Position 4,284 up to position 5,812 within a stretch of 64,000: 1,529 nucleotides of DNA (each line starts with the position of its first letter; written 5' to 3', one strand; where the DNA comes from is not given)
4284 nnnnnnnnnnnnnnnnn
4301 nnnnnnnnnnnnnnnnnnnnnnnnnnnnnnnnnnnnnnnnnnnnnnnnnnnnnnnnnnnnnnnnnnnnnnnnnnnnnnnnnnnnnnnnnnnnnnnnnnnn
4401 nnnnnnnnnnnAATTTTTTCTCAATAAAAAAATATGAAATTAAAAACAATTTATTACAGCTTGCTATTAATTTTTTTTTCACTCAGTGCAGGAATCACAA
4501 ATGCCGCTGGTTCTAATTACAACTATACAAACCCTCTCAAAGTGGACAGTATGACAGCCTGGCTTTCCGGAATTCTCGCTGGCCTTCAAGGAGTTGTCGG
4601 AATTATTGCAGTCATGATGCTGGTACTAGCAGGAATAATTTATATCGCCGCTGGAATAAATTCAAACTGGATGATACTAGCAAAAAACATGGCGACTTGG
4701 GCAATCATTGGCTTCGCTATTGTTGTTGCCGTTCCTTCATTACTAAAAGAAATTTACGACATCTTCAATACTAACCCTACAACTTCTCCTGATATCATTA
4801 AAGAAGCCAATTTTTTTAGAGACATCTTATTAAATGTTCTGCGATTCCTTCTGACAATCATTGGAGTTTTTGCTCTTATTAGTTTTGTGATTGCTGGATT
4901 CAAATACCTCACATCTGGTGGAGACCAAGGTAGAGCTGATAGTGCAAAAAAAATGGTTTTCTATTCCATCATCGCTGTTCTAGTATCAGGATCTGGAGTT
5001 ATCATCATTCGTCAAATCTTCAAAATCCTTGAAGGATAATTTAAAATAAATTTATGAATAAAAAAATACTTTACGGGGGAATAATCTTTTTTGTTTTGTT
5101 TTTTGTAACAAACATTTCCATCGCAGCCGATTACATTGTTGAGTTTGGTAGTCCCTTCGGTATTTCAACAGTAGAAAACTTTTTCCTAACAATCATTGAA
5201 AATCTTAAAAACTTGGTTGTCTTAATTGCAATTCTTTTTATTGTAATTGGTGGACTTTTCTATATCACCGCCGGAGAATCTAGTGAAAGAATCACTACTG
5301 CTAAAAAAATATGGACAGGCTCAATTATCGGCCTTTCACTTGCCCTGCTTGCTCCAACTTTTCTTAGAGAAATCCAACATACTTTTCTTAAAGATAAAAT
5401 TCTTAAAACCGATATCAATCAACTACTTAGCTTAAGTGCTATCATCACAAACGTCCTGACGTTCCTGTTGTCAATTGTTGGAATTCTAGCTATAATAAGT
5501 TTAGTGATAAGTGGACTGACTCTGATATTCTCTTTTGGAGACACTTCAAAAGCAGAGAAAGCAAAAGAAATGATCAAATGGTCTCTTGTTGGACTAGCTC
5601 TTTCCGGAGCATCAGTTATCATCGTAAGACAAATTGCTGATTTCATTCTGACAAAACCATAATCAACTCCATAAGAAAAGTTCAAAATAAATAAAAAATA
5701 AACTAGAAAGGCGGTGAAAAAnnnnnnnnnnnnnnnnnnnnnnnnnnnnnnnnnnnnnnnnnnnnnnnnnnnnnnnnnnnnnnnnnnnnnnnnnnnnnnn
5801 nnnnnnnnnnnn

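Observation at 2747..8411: Nine-gene tandem array of TrbC/VirB2-like pilin-family genes, with no secretion ATPase or channel genes in the window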

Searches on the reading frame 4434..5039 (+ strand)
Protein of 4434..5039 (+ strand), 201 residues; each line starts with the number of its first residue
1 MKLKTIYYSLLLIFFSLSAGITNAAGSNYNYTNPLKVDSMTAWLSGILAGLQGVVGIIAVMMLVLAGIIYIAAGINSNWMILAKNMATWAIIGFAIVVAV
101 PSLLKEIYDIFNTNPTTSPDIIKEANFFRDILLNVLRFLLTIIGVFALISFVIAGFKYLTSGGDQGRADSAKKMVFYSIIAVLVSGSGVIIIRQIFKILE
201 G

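Call 3: search_protein_families(library=pfam, proteins=[window:4434-5039:+], max_evalue=1)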
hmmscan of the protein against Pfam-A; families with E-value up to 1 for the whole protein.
window:4434-5039:+ (201 aa): 4 families
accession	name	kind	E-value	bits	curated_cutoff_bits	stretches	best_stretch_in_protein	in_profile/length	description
PF18895.5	T4SS_pilin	-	5.3e-14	52.5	26.6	2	37-104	2-68/71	Type IV secretion system pilin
PF19607.4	DUF6112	-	0.034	14.4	25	1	134-195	18-81/88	Family of unknown function (DUF6112)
PF24267.1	HVO_1552_C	-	0.12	13.1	27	0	132-174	11-55/98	HVO_1552, C-terminal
PF01616.22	Orbi_NS3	-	0.36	10.8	27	1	6-66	87-141/179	Orbivirus NS3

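Call 33: search_protein_families(library=ncbifam, proteins=[window:4434-5039:+], max_evalue=0.1)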
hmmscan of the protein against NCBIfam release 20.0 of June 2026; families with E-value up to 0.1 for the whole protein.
window:4434-5039:+ (201 aa): 1 family
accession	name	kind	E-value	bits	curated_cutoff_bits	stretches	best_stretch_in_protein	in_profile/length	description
NF045849.1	ICE_MMCAP2_0565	equivalog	0.0018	17.9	40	1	135-192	16-73/80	Mbov_0395 family pilin-like conjugal transfer protein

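Call 75: find_homologous_proteins(query=window:4434-5039:+, max_evalue=0.001)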
Query window:4434-5039:+ (201 aa): 12 proteins with E <= 0.001 among 1175 candidates.
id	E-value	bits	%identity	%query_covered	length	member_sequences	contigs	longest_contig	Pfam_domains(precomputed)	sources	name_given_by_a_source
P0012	3.7e-118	410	100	100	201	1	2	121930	PF18895.6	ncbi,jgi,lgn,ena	-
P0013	2.0e-69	251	65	93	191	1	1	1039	PF18895.6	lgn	-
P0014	2.1e-60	222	58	99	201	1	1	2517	PF18895.6,PF04956.19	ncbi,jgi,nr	ncbi:MAG: pilin [Patescibacteria group bacterium]|jgi:hypothetical protein|nr:pilin [Patescibacteria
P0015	1.6e-58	216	65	86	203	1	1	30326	PF18895.6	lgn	-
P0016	1.4e-55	206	60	92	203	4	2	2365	PF18895.6,PF04956.19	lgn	-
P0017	1.1e-52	197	53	100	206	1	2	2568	PF18895.6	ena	-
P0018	4.3e-37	146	42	88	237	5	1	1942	PF18895.6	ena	-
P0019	2.2e-20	91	38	85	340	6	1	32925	PF18895.6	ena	-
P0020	1.1e-18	86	40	76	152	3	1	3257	PF18895.6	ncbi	-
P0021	2.8e-9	55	46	36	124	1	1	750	PF18895.6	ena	-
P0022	3.4e-9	55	40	44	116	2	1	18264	PF18895.6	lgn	-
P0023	4.1e-4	38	29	45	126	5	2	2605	PF18895.6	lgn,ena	-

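Call 76: find_encoding_contigs(protein=P0015, flank=10000, max_places=2)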
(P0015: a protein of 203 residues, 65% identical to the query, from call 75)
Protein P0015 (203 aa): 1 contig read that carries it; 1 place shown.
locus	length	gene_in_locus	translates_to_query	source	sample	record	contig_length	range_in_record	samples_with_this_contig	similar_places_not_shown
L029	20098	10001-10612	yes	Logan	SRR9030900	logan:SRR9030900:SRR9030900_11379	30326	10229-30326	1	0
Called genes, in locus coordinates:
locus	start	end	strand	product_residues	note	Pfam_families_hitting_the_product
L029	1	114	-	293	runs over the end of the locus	-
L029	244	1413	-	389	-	PF06202:GDE_C (faint)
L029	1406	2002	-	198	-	PF09335:VTT_dom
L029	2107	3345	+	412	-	PF00890:FAD_binding_2 (weak), PF01134:GIDA (weak), PF01494:FAD_binding_3 (weak), PF03486:HI0933_like, PF07992:Pyr_redox_2 (weak), PF12831:FAD_oxidored, PF07992:Pyr_redox_2 (weak), PF22780:HI0933_like_1st, +3 more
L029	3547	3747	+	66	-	PF00313:CSD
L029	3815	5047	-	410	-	PF12704:MacB_PCD, PF02687:FtsX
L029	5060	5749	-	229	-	PF00005:ABC_tran, PF02463:SMC_N (faint)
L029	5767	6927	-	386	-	PF25973:BSH_CzcB (weak), PF25954:Beta-barrel_RND_2, PF25990:Beta-barrel_YknX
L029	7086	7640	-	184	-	-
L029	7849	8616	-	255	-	-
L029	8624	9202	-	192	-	PF04542:Sigma70_r2, PF08281:Sigma70_r4_2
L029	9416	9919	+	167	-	-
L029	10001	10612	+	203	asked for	PF18895:T4SS_pilin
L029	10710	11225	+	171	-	PF04956:TrbC (faint), PF18895:T4SS_pilin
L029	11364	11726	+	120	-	PF18895:T4SS_pilin (weak)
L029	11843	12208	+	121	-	PF18895:T4SS_pilin (weak)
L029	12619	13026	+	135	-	PF18895:T4SS_pilin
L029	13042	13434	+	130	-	PF18895:T4SS_pilin (weak)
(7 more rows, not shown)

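Call 88: find_encoding_contigs(protein=P0019, flank=10000, max_places=2)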
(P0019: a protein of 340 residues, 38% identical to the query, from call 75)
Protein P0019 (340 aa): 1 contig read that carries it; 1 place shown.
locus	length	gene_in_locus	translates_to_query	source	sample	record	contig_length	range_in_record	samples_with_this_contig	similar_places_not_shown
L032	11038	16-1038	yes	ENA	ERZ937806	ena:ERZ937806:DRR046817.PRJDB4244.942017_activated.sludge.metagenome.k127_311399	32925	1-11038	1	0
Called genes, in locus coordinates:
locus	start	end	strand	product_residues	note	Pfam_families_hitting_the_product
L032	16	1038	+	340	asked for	PF18895:T4SS_pilin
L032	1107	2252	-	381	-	-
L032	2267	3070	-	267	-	-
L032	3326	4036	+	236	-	PF08713:DNA_alkylation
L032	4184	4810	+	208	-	-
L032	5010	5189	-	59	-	-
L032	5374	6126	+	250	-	PF00160:Pro_isomerase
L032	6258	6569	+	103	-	PF01741:MscL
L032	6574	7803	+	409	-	PF00390:malic, PF03949:Malic_M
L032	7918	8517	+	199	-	PF13399:LytR_C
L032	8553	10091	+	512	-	PF05228:CHASE4, PF00672:HAMP (weak), PF00989:PAS (weak), PF13426:PAS_9 (faint), PF08447:PAS_3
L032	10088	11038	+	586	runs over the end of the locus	PF00989:PAS, PF08448:PAS_4, PF08447:PAS_3 (weak), PF13426:PAS_9, PF08448:PAS_4, PF13426:PAS_9, PF00512:HisKA, PF02518:HATPase_c, +2 more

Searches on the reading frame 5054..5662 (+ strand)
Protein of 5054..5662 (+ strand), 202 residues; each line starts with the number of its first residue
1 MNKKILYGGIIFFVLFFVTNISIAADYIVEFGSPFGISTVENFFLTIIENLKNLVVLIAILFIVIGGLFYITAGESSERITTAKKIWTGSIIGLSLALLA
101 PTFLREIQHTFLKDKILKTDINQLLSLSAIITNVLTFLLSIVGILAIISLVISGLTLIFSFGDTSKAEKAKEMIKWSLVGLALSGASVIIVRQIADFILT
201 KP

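Call 3: search_protein_families(library=pfam, proteins=[window:5054-5662:+], max_evalue=1)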
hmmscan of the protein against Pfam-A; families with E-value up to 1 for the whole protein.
window:5054-5662:+ (202 aa): 7 families
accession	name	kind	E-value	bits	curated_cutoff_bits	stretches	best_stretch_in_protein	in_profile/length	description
PF18895.5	T4SS_pilin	-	9.7e-18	64.5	26.6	2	46-104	11-68/71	Type IV secretion system pilin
PF04956.18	TrbC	-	1.4e-07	32.1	27.9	2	10-105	16-96/98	TrbC/VIRB2 pilin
PF19607.4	DUF6112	-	6.5e-06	26.3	25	2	46-101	18-72/88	Family of unknown function (DUF6112)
PF20556.3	DUF6768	-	0.06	13.5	27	1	139-186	40-87/123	Family of unknown function (DUF6768)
PF19592.4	DUF6097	-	0.14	12.7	27.5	1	100-172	71-141/152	Family of unknown function (DUF6097)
PF13572.11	DUF4134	-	0.41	11.4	26.5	1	16-97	7-85/93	Domain of unknown function (DUF4134)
PF02203.21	TarH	-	0.43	10.9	25.2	1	46-90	6-50/177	Tar ligand binding domain homologue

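Call 12: find_encoding_contigs(protein=window:5054-5662:+, flank=10000, max_places=6)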
Protein window:5054-5662:+ (202 aa): 7 contigs read that carry it; 5 places shown.
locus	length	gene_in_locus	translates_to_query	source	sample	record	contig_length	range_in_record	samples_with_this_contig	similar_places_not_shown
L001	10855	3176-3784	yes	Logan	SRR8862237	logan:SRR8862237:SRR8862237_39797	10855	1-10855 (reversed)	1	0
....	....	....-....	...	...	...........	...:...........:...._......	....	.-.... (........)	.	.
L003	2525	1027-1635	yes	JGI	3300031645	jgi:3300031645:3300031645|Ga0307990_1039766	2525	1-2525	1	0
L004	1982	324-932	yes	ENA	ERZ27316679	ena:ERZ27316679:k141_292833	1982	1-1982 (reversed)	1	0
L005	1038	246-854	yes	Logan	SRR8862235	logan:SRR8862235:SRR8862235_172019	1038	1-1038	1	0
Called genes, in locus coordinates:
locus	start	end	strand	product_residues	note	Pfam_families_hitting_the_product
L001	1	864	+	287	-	?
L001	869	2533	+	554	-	PF18895:T4SS_pilin (weak)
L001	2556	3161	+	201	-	PF18895:T4SS_pilin (weak)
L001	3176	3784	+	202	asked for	PF04956:TrbC (faint), PF19607:DUF6112 (faint), PF18895:T4SS_pilin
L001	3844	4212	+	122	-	PF18895:T4SS_pilin (weak)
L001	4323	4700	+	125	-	PF18895:T4SS_pilin (weak)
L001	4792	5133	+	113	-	-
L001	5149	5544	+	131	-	PF04956:TrbC (faint), PF18895:T4SS_pilin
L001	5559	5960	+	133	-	-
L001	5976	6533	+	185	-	-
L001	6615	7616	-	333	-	-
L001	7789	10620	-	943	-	PF00005:ABC_tran (faint), PF02463:SMC_N (faint), PF03193:RsgA_GTPase (faint), PF13555:AAA_29 (faint), PF20703:nSTAND1 (faint), PF17760:UvrA_inter, PF00684:DnaJ_CXXCXGXG (faint), PF17755:UvrA_DNA-bind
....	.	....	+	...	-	?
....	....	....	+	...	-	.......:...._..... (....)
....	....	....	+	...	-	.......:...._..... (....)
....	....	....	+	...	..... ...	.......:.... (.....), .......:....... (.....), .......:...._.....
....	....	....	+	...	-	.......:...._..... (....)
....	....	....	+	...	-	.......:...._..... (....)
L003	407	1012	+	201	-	PF18895:T4SS_pilin (weak)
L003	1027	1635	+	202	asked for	PF04956:TrbC (faint), PF19607:DUF6112 (faint), PF18895:T4SS_pilin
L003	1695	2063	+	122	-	PF18895:T4SS_pilin (weak)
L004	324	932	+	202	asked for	PF04956:TrbC (faint), PF19607:DUF6112 (faint), PF18895:T4SS_pilin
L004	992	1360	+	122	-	PF18895:T4SS_pilin (weak)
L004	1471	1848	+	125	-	PF18895:T4SS_pilin (weak)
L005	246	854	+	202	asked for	PF04956:TrbC (faint), PF19607:DUF6112 (faint), PF18895:T4SS_pilin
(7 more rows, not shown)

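Call 33: search_protein_families(library=ncbifam, proteins=[window:5054-5662:+], max_evalue=0.1)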
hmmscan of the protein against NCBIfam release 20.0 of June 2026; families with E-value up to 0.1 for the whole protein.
window:5054-5662:+ (202 aa): 2 families
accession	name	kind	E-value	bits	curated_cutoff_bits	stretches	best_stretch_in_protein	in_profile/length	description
NF045849.1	ICE_MMCAP2_0565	equivalog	6.8e-06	25.7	40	2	127-189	9-68/80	Mbov_0395 family pilin-like conjugal transfer protein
NF050118.1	aa3_CtaJ_Mycob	equivalog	0.026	14.9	43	0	134-170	2-32/80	aa3-type cytochrome oxidase subunit CtaJ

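Call 36: search_protein_families(library=phrogs, proteins=[window:5054-5662:+], max_evalue=0.01)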
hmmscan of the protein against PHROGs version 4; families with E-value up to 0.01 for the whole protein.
window:5054-5662:+ (202 aa): 0 families
